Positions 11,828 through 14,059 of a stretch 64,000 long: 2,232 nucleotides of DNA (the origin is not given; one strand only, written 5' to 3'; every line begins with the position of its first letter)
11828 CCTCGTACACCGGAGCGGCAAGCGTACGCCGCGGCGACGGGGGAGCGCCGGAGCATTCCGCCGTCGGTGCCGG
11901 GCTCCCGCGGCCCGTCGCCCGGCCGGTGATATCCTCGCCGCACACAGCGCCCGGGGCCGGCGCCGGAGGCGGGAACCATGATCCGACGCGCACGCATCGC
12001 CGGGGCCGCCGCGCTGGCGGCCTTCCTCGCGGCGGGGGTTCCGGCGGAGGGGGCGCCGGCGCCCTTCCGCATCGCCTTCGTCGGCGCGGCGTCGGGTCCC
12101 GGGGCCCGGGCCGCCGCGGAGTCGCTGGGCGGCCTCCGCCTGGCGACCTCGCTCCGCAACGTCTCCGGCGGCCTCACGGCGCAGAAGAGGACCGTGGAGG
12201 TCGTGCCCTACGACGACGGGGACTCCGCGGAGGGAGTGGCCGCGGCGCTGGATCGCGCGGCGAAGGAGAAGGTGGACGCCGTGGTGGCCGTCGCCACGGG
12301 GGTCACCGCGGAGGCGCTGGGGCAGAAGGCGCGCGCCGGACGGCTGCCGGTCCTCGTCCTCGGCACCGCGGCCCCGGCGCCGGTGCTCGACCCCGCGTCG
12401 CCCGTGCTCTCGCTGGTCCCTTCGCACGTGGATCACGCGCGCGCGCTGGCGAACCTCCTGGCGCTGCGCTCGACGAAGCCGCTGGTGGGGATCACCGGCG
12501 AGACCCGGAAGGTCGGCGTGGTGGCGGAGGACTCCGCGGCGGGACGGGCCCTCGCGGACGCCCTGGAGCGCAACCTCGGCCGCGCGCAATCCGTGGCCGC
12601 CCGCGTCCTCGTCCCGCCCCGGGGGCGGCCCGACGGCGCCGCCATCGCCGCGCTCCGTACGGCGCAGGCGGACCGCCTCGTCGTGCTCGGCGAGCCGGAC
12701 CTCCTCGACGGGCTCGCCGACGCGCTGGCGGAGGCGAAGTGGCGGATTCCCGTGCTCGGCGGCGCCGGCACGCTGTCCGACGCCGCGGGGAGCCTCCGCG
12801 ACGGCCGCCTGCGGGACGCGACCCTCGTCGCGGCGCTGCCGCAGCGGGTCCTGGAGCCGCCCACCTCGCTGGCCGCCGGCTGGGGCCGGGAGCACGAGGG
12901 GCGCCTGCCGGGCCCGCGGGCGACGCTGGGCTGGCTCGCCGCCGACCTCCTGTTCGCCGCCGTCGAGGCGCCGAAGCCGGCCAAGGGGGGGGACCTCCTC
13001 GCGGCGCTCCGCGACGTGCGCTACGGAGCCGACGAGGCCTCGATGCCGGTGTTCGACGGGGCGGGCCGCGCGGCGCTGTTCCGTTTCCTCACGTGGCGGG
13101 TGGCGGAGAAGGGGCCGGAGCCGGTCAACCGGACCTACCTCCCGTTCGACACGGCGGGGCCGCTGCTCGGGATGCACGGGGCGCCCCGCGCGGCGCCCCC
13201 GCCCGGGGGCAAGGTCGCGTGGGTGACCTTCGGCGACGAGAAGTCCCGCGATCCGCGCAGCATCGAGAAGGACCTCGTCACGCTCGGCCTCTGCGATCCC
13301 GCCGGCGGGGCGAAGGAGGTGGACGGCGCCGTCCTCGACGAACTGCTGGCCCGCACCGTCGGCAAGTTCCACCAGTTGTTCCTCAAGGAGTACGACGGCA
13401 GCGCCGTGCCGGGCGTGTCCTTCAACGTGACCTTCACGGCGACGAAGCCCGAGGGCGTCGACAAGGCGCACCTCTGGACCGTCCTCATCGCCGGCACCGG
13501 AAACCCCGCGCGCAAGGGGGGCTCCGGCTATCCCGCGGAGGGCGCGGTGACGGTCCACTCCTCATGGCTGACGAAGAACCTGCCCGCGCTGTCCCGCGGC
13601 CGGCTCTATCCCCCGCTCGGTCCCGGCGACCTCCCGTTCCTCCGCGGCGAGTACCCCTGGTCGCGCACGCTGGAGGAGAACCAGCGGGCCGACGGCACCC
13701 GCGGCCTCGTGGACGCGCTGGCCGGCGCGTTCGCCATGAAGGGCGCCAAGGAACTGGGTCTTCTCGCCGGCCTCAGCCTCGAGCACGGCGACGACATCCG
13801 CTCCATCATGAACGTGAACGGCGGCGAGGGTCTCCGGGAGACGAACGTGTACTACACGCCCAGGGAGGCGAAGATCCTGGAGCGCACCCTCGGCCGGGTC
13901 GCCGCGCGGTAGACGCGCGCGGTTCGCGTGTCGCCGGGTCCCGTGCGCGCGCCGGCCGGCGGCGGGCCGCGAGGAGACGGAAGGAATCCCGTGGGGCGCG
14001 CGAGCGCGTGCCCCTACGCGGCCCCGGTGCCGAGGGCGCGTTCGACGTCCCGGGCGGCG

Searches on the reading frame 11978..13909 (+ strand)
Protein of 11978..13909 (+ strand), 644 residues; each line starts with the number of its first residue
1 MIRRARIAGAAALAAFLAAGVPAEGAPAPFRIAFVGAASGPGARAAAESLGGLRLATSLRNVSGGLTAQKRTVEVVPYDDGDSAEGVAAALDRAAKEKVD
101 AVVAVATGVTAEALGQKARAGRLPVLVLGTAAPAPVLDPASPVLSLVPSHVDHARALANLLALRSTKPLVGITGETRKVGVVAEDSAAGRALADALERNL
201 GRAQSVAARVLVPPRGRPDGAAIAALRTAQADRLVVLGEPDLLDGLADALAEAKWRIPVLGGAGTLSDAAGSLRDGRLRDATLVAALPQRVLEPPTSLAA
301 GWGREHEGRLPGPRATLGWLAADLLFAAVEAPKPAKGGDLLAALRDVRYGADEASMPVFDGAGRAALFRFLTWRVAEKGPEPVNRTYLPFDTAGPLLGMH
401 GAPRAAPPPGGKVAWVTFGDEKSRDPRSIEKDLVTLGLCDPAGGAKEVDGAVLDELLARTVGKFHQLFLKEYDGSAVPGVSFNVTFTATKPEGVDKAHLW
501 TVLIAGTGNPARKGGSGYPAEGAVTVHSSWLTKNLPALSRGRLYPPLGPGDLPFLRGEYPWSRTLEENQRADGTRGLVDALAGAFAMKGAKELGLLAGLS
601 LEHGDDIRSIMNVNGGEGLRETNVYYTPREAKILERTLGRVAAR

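Call 41: search_protein_families(library=pfam, proteins=[window:11978-13909:+], max_evalue=0.00001)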
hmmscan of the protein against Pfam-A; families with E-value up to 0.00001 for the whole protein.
window:11978-13909:+ (644 aa): 1 family
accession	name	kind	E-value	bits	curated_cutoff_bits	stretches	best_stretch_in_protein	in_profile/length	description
PF13458.12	Peripla_BP_6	-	7.6e-22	78.9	31.7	1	30-357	2-319/343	Periplasmic binding protein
